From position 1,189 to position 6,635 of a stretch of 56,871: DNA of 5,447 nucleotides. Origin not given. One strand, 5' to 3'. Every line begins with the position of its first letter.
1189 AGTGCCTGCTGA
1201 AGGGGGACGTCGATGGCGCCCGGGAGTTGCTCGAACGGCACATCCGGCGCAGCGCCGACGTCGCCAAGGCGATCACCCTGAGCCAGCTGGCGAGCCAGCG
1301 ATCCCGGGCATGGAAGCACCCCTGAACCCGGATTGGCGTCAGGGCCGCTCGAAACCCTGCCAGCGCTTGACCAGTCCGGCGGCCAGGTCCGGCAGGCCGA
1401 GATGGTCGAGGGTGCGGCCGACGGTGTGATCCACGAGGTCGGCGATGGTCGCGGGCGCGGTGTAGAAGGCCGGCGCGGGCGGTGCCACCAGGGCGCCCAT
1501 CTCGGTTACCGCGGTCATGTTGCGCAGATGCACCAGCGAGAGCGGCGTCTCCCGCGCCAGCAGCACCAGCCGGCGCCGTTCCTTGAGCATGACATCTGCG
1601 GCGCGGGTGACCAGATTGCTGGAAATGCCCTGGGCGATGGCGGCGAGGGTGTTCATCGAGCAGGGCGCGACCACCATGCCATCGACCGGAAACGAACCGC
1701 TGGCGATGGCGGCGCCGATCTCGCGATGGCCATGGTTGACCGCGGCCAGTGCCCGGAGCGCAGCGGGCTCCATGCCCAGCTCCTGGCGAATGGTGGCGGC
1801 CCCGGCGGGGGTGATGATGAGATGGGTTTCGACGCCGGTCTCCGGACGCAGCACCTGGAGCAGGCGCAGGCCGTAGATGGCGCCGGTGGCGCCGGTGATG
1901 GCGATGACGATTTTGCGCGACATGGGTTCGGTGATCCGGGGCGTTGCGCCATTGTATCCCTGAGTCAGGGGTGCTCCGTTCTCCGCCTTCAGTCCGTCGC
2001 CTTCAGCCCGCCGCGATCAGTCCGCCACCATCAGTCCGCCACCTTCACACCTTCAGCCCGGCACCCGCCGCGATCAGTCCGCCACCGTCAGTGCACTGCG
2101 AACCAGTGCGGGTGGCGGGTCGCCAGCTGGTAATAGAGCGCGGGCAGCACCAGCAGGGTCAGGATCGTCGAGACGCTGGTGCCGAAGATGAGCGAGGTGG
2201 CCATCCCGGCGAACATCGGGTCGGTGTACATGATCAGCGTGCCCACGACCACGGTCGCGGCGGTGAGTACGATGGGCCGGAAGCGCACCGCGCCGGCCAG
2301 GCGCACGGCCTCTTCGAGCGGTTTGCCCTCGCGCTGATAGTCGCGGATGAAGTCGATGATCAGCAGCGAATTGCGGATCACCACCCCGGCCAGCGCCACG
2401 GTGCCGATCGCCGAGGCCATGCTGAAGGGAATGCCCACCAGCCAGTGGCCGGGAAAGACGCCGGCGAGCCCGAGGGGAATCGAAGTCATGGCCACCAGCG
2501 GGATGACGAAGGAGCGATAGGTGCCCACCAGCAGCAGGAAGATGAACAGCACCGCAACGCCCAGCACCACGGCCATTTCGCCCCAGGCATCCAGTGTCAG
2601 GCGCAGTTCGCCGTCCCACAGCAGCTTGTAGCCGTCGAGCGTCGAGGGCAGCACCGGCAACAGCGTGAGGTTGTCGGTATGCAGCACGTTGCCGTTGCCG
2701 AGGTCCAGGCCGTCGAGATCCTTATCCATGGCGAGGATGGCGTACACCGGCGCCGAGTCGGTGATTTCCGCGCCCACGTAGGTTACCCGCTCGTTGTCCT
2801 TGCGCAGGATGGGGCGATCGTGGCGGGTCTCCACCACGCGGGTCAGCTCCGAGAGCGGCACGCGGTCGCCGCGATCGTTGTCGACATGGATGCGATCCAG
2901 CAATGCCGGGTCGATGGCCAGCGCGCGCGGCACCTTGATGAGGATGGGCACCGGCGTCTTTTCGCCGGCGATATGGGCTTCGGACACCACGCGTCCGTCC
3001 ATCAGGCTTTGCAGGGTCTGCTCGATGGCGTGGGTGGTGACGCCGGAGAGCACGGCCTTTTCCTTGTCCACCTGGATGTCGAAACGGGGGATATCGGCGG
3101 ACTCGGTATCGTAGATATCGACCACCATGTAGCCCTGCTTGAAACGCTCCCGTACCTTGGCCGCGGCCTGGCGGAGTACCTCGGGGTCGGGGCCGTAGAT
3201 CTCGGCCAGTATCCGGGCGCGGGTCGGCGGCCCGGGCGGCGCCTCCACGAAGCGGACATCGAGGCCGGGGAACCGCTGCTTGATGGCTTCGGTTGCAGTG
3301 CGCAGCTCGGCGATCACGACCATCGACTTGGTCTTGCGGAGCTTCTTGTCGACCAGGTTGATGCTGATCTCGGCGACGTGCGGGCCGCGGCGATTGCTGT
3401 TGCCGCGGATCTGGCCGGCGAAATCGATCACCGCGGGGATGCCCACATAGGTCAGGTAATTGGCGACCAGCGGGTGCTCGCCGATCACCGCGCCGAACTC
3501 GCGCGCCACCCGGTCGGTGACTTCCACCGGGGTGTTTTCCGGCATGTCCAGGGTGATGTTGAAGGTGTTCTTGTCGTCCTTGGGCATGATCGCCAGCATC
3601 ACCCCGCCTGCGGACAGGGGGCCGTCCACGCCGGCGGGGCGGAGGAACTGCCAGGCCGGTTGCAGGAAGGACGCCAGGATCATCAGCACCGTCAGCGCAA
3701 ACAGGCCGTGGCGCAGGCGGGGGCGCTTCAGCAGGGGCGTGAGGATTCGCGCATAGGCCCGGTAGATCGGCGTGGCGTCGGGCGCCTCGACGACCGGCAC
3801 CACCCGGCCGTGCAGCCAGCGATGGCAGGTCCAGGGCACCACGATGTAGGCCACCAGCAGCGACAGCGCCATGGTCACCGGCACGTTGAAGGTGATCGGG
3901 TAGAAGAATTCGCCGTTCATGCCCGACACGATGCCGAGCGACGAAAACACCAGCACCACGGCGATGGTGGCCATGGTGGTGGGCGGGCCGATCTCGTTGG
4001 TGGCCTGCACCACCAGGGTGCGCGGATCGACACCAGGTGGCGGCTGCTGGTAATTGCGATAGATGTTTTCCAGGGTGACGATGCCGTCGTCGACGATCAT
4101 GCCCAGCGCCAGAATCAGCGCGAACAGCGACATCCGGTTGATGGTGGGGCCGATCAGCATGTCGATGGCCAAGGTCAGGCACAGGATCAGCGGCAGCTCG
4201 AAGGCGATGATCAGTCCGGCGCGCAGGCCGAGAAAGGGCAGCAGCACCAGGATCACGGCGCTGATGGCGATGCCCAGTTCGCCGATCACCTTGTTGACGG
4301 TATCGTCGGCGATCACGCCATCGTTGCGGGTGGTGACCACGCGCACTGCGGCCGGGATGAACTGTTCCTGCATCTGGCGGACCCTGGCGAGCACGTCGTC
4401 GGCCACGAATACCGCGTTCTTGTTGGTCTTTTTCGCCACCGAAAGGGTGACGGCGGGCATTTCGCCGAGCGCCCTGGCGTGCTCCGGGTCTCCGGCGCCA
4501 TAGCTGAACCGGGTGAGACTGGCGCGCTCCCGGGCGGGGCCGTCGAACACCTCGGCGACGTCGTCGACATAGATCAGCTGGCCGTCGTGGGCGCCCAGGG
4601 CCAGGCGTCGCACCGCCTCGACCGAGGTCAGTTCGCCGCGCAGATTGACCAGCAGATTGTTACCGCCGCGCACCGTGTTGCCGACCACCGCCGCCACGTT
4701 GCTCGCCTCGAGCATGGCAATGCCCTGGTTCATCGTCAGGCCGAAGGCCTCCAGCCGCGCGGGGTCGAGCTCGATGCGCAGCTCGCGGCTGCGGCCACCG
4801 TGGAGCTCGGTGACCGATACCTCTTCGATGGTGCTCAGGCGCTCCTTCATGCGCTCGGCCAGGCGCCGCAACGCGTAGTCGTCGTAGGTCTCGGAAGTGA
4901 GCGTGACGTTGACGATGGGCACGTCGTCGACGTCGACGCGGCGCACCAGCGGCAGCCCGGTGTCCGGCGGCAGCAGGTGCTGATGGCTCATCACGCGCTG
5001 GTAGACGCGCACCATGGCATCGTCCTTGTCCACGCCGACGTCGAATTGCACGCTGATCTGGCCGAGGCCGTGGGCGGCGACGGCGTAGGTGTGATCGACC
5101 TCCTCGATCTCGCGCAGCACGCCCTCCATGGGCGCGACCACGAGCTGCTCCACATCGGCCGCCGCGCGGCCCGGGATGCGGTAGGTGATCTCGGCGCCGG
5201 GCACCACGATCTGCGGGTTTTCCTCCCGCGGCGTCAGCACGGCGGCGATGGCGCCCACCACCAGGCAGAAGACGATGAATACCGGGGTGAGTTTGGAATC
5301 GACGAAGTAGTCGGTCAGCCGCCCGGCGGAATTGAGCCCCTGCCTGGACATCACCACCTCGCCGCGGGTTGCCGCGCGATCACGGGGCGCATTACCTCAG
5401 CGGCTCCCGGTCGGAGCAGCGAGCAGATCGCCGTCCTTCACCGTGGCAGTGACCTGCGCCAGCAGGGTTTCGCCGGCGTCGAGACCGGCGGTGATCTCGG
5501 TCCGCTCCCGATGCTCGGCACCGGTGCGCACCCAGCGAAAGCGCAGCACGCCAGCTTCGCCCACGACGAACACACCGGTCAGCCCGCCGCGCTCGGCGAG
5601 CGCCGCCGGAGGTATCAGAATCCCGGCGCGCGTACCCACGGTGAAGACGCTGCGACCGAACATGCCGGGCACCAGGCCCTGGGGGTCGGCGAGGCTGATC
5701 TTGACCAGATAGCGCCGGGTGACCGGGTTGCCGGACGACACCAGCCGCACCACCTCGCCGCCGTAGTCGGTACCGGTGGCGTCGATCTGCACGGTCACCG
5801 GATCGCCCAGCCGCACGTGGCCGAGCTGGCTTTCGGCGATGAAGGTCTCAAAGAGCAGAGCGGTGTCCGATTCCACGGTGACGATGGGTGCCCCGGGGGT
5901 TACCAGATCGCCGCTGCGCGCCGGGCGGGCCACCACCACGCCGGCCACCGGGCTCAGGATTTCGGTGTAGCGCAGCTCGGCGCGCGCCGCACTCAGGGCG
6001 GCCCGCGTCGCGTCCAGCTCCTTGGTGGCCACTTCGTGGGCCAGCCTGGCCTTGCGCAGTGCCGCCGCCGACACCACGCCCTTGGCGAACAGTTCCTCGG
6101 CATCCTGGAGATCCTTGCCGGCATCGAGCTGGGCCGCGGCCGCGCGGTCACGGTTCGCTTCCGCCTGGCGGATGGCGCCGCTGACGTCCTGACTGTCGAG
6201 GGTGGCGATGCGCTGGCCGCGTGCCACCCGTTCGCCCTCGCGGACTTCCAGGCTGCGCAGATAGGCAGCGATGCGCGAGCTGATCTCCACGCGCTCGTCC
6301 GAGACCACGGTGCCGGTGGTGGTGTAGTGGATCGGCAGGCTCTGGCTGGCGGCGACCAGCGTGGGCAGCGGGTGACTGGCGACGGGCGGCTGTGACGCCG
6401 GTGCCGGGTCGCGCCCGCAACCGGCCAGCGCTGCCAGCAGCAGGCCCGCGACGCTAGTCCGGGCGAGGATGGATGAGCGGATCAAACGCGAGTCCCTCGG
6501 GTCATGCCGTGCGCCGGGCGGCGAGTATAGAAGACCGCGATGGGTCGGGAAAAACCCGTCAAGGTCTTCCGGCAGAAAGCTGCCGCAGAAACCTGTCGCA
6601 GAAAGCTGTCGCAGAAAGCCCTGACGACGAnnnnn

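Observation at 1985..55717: Most gene boundaries carry locus-specific short tandem 'stutter' arrays built from the neighbouring gene's own stop/start region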

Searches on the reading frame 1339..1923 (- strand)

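Call 7: search_protein_families(library=ncbifam, proteins=[window:1339-1923:-])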
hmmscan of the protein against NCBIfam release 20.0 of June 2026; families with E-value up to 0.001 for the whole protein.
window:1339-1923:- (194 aa): 9 families
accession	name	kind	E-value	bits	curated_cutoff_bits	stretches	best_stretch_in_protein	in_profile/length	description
NF004685.0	PRK06029.1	subfamily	1.1e-78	263.6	188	1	3-190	2-186/187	UbiX family flavin prenyltransferase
NF041206.1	VdcB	exception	2.4e-72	242.5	290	1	4-190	1-184/184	non-oxidative hydroxyarylic acid decarboxylases subunit B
TIGR00421.1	ubiX_pad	subfamily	9.9e-71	237.2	108.9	1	4-188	1-181/181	UbiX family flavin prenyltransferase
NF041218.1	BagM_FevK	exception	7.1e-63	211.8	420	1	4-194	2-189/215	bagremycin/ferroverdin biosynthesis UbiX family decarboxylase BagM/FevK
TIGR00521.1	coaBC_dfp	equivalog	4e-06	26.1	219.7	1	3-109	4-109/392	bifunctional phosphopantothenoylcysteine decarboxylase/phosphopantothenate--cysteine ligase CoaBC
NF006161.0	PRK08305.1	equivalog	4.1e-05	23.3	156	1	79-121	84-126/196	dipicolinate synthase subunit B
TIGR02852.1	spore_dpaB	equivalog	7.5e-05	22.2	229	1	78-121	78-121/187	dipicolinate synthase subunit B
TIGR02113.1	coaC_strep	equivalog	8.5e-05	22.4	261.4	1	80-127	77-124/177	phosphopantothenoylcysteine decarboxylase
TIGR02699.1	archaeo_AfpA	hypoth_equivalog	0.00055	19.5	192.45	1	81-117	80-116/174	archaeoflavoprotein AfpA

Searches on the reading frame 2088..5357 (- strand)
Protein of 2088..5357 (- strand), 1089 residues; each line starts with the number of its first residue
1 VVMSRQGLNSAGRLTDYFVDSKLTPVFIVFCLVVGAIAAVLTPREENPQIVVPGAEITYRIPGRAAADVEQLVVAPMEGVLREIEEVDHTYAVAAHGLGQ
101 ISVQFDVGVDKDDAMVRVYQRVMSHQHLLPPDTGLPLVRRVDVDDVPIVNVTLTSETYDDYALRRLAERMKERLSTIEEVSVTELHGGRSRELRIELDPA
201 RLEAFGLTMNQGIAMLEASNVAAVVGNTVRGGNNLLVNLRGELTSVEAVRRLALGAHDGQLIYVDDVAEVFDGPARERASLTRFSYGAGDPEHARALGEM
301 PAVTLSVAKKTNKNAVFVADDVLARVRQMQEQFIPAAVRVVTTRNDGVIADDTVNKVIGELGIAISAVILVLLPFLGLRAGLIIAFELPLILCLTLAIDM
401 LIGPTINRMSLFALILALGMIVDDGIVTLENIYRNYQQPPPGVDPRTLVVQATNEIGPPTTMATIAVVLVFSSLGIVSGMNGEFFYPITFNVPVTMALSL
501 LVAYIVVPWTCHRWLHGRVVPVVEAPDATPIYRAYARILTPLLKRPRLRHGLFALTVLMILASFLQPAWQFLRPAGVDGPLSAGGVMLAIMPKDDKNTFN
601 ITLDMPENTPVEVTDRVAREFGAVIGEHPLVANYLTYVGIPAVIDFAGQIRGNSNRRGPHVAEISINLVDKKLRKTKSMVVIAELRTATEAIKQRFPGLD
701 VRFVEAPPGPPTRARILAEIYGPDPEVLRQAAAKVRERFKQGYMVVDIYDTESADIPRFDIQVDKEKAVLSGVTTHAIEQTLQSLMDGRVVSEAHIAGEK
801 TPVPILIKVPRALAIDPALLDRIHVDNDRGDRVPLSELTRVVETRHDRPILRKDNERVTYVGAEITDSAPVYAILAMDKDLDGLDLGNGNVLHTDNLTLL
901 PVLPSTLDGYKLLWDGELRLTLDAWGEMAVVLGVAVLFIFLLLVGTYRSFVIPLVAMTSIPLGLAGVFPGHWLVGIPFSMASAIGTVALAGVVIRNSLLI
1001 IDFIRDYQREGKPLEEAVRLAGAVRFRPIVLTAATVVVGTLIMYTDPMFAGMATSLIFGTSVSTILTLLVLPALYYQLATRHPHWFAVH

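Call 6: find_encoding_contigs(protein=window:2088-5357:-, flank=10000, max_places=6)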
Protein window:2088-5357:- (1089 aa): no gene with exactly this product is on record in the collection.

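Call 7: search_protein_families(library=ncbifam, proteins=[window:2088-5357:-])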
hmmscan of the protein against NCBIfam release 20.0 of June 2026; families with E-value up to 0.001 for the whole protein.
window:2088-5357:- (1089 aa): 15 families
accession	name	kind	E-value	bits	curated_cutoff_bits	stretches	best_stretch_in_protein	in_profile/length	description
NF033617.1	RND_permease_2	subfamily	4.4e-120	402.3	1250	1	23-1079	10-1008/1009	multidrug efflux RND transporter permease subunit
NF000282.2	RND_permease_1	subfamily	1.9e-98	330.7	1250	1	23-1078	10-1027/1029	multidrug efflux RND transporter permease subunit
TIGR00915.1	2A0602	subfamily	5.1e-79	266.3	940.35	1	16-1076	3-1026/1050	efflux RND transporter permease subunit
TIGR00914.1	2A0601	subfamily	3.5e-75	253.5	701.45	1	28-1081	20-1038/1051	CusA/CzcA family heavy metal efflux RND transporter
NF007133.0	PRK09579.1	equivalog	2.5e-64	217.4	1763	2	15-516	4-490/1017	multidrug efflux RND transporter permease subunit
NF007905.0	PRK10614.1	equivalog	5.5e-61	206.4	1774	2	30-517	20-492/1025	multidrug efflux RND transporter permease subunit MdtC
NF000037.1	RND_perm_OqxB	exception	7.4e-59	199.5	2200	1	17-1044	6-995/1050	multidrug efflux RND transporter permease subunit OqxB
NF007842.1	PRK10555.1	equivalog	4.8e-53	180.3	1854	2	16-515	3-497/1036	multidrug efflux RND transporter permease AcrD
NF007131.0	PRK09577.1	equivalog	1.1e-50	172.3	1768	2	17-844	4-804/1045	multidrug efflux RND transporter permease subunit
NF007798.0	PRK10503.1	equivalog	6e-49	166.5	1584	1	22-1076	21-1020/1040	MdtB/MuxB family multidrug efflux RND transporter permease subunit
NF011706.2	PRK15127.1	equivalog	2.8e-46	157.9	2150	2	16-515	3-497/1049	multidrug efflux RND transporter permease subunit AcrB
TIGR00921.1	2A067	subfamily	1.5e-09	36.5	351.9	1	927-1077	193-345/733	hydrophobe/amphiphile efflux-3 (HAE3) family transporter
TIGR00916.1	2A0604s01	subfamily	2.8e-07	30.4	148.6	1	926-1065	90-228/231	SecD/SecF family protein translocase subunit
TIGR00833.1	actII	subfamily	1.1e-05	24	874.7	1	933-1075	180-329/910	MMPL family RND transporter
TIGR03480.1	HpnN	hypoth_equivalog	0.00093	17.3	751.85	0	934-1076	720-857/862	hopanoid biosynthesis associated RND transporter like protein HpnN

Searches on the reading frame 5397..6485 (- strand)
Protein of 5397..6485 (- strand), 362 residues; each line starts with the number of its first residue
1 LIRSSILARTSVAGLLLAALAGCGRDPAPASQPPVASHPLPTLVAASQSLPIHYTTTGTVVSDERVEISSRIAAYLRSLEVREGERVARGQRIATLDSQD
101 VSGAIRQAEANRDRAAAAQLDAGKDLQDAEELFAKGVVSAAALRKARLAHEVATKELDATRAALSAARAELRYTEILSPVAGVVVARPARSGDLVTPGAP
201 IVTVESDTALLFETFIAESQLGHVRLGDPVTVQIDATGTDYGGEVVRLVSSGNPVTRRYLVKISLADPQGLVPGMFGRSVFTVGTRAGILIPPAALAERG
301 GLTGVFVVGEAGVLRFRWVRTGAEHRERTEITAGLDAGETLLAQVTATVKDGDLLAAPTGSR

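Call 7: search_protein_families(library=ncbifam, proteins=[window:5397-6485:-])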
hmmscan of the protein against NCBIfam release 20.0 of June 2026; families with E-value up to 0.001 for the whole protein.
window:5397-6485:- (362 aa): 22 families
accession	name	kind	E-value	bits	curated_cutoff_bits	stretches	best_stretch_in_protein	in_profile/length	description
TIGR01730.1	RND_mfp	subfamily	2.2e-57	194.5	94.9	1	44-352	5-316/322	efflux RND transporter periplasmic adaptor subunit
TIGR00999.1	8a0102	subfamily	1.2e-32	113.1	319.3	1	84-347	1-268/271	CzcB/NccB family metal efflux transporter periplasmic adaptor subunit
NF008589.1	PRK11556.1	equivalog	1.2e-18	67.2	391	1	35-199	54-218/392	MdtA/MuxA family multidrug efflux RND transporter periplasmic adaptor subunit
TIGR00998.1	8a0101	subfamily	1.7e-18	66.6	390.8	1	162-248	193-281/334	EmrA/EmrK family multidrug efflux transporter periplasmic adaptor subunit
NF002939.0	PRK03598.1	equivalog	6.6e-18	65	393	2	152-245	183-277/332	secretion protein HlyD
TIGR01843.1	type_I_hlyD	subfamily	9.3e-17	61.1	208.65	2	149-237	246-336/422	HlyD family type I secretion periplasmic adaptor subunit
NF007785.0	PRK10476.1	equivalog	4.4e-15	55.3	376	2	113-234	155-269/347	multidrug transporter subunit MdtN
NF045904.1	RND-peri-MexE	equivalog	4.5e-15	55.4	714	1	3-217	3-215/390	multidrug efflux RND transporter periplasmic adaptor subunit MexE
NF033138.2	RND-peri-MexC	equivalog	6.4e-14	51.9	625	1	16-353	13-367/375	MexC family multidrug efflux RND transporter periplasmic adaptor subunit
NF000272.2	OqxA_adapt_sub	exception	4.9e-12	45.5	835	1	14-199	18-201/391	multidrug efflux RND transporter periplasmic adaptor subunit OqxA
NF011715.0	PRK15136.1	equivalog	8.4e-12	44.4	563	1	164-248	206-292/390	multidrug efflux MFS transporter periplasmic adaptor subunit EmrA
NF045680.1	DiMtlExpIhpB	equivalog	2.4e-11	43.2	450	1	169-350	133-315/326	divalent metal ion exporter adaptor subunit IhpB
NF007132.1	PRK09578.1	equivalog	6e-11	41.7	512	1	11-205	13-198/396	MexX/AxyX family multidrug efflux RND transporter periplasmic adaptor subunit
NF008606.0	PRK11578.1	equivalog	1.1e-10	41.2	342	1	42-341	38-360/371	macrolide transporter subunit MacA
NF033834.1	RND_adapt_MexA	exception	5.2e-10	39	750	1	15-199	14-183/373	multidrug efflux RND transporter periplasmic adaptor subunit MexA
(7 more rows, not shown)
